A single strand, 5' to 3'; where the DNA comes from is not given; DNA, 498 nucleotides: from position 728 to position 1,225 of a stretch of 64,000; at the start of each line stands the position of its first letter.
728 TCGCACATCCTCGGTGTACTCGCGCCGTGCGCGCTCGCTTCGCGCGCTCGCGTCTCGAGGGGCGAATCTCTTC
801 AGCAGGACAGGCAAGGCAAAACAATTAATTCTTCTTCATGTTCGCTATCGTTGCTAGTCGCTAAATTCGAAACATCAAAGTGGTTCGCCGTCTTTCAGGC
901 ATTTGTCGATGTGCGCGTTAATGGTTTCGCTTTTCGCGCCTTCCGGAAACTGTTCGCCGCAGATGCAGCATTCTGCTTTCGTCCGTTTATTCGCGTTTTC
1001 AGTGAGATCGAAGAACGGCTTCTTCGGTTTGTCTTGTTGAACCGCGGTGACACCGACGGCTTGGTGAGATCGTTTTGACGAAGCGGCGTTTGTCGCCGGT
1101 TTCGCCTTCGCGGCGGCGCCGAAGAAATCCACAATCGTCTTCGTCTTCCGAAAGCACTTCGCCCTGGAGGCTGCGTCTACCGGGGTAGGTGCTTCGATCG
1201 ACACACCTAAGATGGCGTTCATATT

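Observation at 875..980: Strawberry-notch helicase carrying a C-terminal Rad18/WRNIP1-type UBZ4 ubiquitin-binding zinc finger, as the first gene after the telomere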

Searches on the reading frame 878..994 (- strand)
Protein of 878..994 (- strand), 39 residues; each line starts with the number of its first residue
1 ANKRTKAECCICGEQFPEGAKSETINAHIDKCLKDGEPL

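Call 12: search_solved_structures(query=A1, max_evalue=10, show_alignments=4)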
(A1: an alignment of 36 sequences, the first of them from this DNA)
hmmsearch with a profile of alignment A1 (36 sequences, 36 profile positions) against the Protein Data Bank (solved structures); distinct sequences matched with E-value up to 10: 154 (the best 60 are shown).
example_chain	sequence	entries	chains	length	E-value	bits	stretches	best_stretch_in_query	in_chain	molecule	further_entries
7nv0_A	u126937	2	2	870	6.6e-09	38.6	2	7-33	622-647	DNA polymerase kappa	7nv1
9jzt_A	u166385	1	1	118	1.8e-07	34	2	4-22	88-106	Zinc finger and BTB domain-containing protein 20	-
2mre_B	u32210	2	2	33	1.1e-06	31.5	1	3-35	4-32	E3 ubiquitin-protein ligase RAD18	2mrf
2i13_A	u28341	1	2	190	1.7e-06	30.8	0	4-22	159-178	Aart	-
7ysf_A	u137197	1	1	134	2e-06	30.6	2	6-17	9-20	Zinc finger protein 524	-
5aas_A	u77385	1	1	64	2.5e-06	30.3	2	7-28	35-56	TAX1-BINDING PROTEIN 1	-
5vf0_B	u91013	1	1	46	3.7e-06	29.8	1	4-34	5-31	E3 ubiquitin-protein ligase RAD18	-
3vhs_A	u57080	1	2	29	4.1e-06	29.6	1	3-33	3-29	ATPase WRNIP1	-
2m7q_A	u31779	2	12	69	1.5e-05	27.8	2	7-28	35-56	Tax1-binding protein 1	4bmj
3vht_B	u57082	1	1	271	5.5e-05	26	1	5-34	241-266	Green fluorescent protein,ATPase WRNIP1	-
2k5c_A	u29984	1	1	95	7.3e-05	25.6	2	8-20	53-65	uncharacterized protein PF0385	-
2muq_A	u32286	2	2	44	7.8e-05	25.5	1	7-35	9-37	Fanconi anemia-associated protein of 20 kDa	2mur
3wwq_C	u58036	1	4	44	8.6e-05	25.4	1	7-35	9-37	Fanconi anemia-associated protein of 20 kDa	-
4z4k_A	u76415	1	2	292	0.00017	24.4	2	7-24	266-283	Green fluorescent protein,Tax1-binding protein 1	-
2wbt_A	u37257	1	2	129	0.0002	24.2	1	4-19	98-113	B-129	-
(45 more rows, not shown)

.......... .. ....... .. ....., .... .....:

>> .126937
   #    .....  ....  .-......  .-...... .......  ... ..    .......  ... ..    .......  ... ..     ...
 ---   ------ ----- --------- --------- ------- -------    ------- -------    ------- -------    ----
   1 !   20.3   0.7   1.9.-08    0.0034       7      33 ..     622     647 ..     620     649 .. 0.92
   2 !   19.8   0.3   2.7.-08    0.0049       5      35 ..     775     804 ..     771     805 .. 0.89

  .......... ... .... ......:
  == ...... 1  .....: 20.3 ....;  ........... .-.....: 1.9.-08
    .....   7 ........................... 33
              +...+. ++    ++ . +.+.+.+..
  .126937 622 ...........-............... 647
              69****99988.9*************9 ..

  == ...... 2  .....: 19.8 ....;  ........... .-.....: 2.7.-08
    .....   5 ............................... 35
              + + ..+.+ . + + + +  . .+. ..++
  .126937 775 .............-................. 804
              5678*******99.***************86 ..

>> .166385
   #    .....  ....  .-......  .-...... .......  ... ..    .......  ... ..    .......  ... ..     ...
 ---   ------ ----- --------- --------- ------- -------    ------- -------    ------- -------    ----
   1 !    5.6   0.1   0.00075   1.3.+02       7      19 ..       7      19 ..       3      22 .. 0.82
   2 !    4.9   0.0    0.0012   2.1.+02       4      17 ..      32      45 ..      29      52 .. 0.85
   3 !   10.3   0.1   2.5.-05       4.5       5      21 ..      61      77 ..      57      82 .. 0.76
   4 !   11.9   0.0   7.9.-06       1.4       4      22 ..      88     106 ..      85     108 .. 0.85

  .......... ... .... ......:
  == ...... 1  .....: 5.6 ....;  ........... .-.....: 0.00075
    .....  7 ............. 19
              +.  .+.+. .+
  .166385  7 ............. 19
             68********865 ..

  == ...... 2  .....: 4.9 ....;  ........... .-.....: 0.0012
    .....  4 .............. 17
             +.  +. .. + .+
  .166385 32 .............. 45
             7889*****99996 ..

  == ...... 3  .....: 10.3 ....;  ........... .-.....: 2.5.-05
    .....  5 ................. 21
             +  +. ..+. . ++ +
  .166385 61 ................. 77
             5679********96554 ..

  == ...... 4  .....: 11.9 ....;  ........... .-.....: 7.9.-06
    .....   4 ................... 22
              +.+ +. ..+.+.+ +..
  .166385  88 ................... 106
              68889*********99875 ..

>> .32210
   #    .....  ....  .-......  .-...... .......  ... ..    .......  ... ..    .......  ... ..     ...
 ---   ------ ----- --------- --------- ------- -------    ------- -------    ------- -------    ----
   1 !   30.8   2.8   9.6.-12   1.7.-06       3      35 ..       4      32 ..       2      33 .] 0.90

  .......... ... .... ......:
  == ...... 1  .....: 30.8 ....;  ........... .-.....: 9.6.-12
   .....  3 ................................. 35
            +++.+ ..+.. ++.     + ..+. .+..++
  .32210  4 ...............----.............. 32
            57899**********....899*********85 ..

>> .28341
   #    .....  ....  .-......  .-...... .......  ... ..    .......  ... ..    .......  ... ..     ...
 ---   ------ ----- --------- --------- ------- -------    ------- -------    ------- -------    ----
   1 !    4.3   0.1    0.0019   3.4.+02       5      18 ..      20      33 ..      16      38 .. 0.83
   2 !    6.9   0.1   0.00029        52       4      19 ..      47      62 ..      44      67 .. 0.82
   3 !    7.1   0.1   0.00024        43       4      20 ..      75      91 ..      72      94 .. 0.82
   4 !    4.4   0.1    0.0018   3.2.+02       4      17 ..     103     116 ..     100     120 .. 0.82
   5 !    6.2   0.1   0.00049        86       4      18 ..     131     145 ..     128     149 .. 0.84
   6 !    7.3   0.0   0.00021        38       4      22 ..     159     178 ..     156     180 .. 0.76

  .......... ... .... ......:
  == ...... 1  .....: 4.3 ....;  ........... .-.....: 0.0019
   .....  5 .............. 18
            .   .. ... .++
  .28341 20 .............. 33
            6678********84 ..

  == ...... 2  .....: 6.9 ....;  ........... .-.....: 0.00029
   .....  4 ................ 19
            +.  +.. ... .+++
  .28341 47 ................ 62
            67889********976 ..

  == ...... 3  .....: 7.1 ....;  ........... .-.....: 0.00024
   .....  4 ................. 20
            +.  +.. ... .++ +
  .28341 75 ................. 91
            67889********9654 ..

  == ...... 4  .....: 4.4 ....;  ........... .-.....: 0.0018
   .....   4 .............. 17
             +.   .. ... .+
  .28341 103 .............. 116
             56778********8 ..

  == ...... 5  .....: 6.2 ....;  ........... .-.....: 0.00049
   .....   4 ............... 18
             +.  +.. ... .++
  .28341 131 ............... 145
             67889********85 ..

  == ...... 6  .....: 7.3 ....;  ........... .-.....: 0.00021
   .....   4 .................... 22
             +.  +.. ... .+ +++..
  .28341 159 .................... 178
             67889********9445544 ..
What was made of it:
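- On UBZ4 (RAD18/WRNIP1-class ubiquitin-binding zinc finger): Profile against PDB: POLK 6.6e-9, RAD18 1.1e-6, WRNIP1 4.1e-6, FAAP20 7.8e-5, TAX1BP1 2.5e-6 (call 12).
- Closest known: DNA polymerase kappa UBZ1 and UBZ2. Same: Knuckle-to-helix spacing within one residue of that seen here (call 12).
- Checked: That spacing is within one residue of the two POLK UBZ domains (call 12).
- The closest solved relatives of the finger, RAD18, WRNIP1 and POLK (call 12), are DNA-damage-tolerance factors (their roles are my background knowledge). C2H2 fingers appear among the profile hits (call 12).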

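Call 23: predict_structure(alignment_id=A1)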
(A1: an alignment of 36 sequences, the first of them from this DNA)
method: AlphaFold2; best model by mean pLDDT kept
length: 39 residues; sequences in the alignment: 36
mean_pLDDT: 80.2   pTM: 0.51
mean pLDDT of the five models: 80.2, 79.1, 78.8, 78.5, 78.2
residues with pLDDT >= 90: 8; 70-90: 23; 50-70: 7; < 50: 1
segments of 3 or more residues with pLDDT < 50: none
pLDDT, mean of each block of 10 residues (from residue 1): 69 86 90 76
secondary structure, 60 per line:
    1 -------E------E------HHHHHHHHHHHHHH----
elements in order: H22-35
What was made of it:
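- On UBZ4 (RAD18/WRNIP1-class ubiquitin-binding zinc finger): AlphaFold gives pLDDT 80 with a helix at residues 22-35 after two bridge residues (call 23).
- AlphaFold on the tail gives pLDDT 80, two bridge residues and a 14-residue helix (call 23).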

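Call 28: fold_search(model_id=the predicted structure, library=pdb)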
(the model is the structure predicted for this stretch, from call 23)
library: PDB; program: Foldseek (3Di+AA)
matches with E <= 10: 54; with E <= 0.001: 0
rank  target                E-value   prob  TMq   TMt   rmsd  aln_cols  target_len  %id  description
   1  3wwq_F                4.8e-01  0.96  0.71  0.71   1.0        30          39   20  Crystal structure of FAAP20 UBZ domain in complex with Lys63-linked diubiquitin (released 2015-05-13)
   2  3wwq_L                6.5e-01  0.94  0.71  0.74   0.9        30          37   20  Crystal structure of FAAP20 UBZ domain in complex with Lys63-linked diubiquitin (released 2015-05-13)
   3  3wwq_C                8.1e-01  0.91  0.71  0.73   0.9        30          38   20  Crystal structure of FAAP20 UBZ domain in complex with Lys63-linked diubiquitin (released 2015-05-13)
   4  2m7q_MODEL_1_A        8.1e-01  0.72  0.67  0.42   2.4        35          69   20  Solution structure of TAX1BP1 UBZ1+2 (released 2013-12-04)
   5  5yt6_B                8.7e-01  0.69  0.63  0.68   3.4        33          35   27  Crystal structure of TAX1BP1 UBZ2 in complex with mono-ubiquitin (released 2018-07-11)
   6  4bmj_G                9.4e-01  0.77  0.66  0.46   1.2        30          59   23  Structure of the UBZ1and2 tandem of the ubiquitin-binding adaptor protein TAX1BP1 (released 2013-11-20)
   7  4bmj_E                1.1e+00  0.75  0.65  0.44   1.1        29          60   24  Structure of the UBZ1and2 tandem of the ubiquitin-binding adaptor protein TAX1BP1 (released 2013-11-20)
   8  4bmj_D                1.1e+00  0.69  0.65  0.46   1.5        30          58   23  Structure of the UBZ1and2 tandem of the ubiquitin-binding adaptor protein TAX1BP1 (released 2013-11-20)
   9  4bmj_A                1.3e+00  0.69  0.66  0.44   1.2        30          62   23  Structure of the UBZ1and2 tandem of the ubiquitin-binding adaptor protein TAX1BP1 (released 2013-11-20)
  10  5yt6_H                1.5e+00  0.66  0.59  0.68   0.8        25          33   28  Crystal structure of TAX1BP1 UBZ2 in complex with mono-ubiquitin (released 2018-07-11)
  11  5aas_MODEL_1_A        1.5e+00  0.54  0.64  0.43   2.5        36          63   19  The selective autophagy receptor TAX1BP1 is required for autophagy- dependent capture of cytosolic Salmonella  (released 2015-09-23)
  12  3vht_B                1.5e+00  0.54  0.59  0.10   2.4        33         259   27  Crystal structure of GFP-Wrnip1 UBZ domain fusion protein in complex with ubiquitin (released 2012-10-10)
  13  5yt6_D                1.6e+00  0.60  0.58  0.70   0.9        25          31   28  Crystal structure of TAX1BP1 UBZ2 in complex with mono-ubiquitin (released 2018-07-11)
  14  4bmj_I                1.6e+00  0.60  0.66  0.43   1.3        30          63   23  Structure of the UBZ1and2 tandem of the ubiquitin-binding adaptor protein TAX1BP1 (released 2013-11-20)
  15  4bmj_H                2.0e+00  0.54  0.65  0.42   1.4        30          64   23  Structure of the UBZ1and2 tandem of the ubiquitin-binding adaptor protein TAX1BP1 (released 2013-11-20)
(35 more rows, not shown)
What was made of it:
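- The top 15 Foldseek PDB neighbours are all ubiquitin-binding zinc fingers (FAAP20, TAX1BP1, WRNIP1), with TM about 0.7 and rmsd about 1 A (call 28).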

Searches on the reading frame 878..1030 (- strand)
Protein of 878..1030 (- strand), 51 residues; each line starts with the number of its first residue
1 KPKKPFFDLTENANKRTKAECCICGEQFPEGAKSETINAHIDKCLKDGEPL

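Call 5: search_solved_structures(query=window:878-1030:-, max_evalue=10, show_alignments=5)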
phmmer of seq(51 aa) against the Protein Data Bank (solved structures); distinct sequences matched with E-value up to 10: 5.
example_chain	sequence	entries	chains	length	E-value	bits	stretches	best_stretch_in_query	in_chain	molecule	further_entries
2mre_B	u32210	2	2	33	0.0068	20.1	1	15-46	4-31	E3 ubiquitin-protein ligase RAD18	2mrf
5vf0_B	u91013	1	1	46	0.012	19.3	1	16-47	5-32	E3 ubiquitin-protein ligase RAD18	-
5aas_A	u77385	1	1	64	0.62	14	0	20-42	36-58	TAX1-BINDING PROTEIN 1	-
2m7q_A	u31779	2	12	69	0.72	13.8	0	20-42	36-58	Tax1-binding protein 1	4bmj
3vhs_A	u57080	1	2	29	0.97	13.4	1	18-45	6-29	ATPase WRNIP1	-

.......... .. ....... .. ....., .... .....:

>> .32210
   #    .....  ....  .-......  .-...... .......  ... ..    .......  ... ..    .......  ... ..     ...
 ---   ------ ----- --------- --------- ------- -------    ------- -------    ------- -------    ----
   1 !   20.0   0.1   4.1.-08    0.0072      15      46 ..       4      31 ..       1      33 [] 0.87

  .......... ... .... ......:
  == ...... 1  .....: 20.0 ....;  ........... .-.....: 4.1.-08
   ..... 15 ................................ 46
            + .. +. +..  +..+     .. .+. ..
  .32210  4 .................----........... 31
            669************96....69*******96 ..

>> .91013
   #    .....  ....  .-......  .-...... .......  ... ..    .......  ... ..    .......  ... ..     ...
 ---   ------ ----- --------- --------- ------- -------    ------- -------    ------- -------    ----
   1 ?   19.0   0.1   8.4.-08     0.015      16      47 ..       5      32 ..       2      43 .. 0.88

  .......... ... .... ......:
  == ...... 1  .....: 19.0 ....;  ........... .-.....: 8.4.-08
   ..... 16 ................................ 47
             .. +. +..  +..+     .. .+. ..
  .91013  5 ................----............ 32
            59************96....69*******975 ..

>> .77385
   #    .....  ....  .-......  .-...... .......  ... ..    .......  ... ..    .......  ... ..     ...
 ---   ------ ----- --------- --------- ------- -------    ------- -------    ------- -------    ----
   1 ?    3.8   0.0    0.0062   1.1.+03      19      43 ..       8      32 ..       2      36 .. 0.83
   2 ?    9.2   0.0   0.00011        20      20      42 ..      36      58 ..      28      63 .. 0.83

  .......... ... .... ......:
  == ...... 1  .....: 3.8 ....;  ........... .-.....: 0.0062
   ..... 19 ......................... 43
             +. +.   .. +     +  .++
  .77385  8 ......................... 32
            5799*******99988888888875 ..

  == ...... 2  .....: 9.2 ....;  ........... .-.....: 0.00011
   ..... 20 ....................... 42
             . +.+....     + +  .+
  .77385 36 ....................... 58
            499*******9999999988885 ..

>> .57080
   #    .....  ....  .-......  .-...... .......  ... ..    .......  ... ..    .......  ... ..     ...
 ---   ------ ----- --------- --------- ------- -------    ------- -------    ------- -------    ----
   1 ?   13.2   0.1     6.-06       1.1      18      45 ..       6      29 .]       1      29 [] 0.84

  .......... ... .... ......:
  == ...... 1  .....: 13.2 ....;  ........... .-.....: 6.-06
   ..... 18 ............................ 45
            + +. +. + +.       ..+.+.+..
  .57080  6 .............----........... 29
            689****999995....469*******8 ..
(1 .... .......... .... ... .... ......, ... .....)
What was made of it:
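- On UBZ4 (RAD18/WRNIP1-class ubiquitin-binding zinc finger): Single sequence: RAD18 at 0.0068 (call 5).
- The single 51-aa tail finds RAD18 UBZ as its best PDB hit (E 0.0068), followed only by other UBZ domains (call 5).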

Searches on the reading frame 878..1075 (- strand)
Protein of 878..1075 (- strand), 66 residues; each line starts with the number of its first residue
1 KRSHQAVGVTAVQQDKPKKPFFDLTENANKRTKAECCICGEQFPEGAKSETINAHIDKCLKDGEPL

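Call 4: search_protein_families(library=pfam, proteins=[window:878-1075:-], max_evalue=10)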
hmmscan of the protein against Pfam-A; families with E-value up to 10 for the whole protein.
seq(66 aa): 3 families
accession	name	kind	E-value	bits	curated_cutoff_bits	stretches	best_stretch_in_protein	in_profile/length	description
PF02892.21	zf-BED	-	0.0068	16.9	20.6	1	24-56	9-39/44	BED zinc finger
PF18658.7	zf-C2H2_12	-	0.012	15.7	27.3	1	28-59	13-43/64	Spin-doc zinc-finger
PF15926.10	RNF220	-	0.036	14.2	26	1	29-63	104-133/249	E3 ubiquitin-protein ligase RNF220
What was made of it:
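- Its best hit is zf-BED at 16.9 bits against a cut-off of 20.6 (call 4). The best Pfam hit for the window tail is zf-BED (E 0.0068, below cut-off; call 4).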
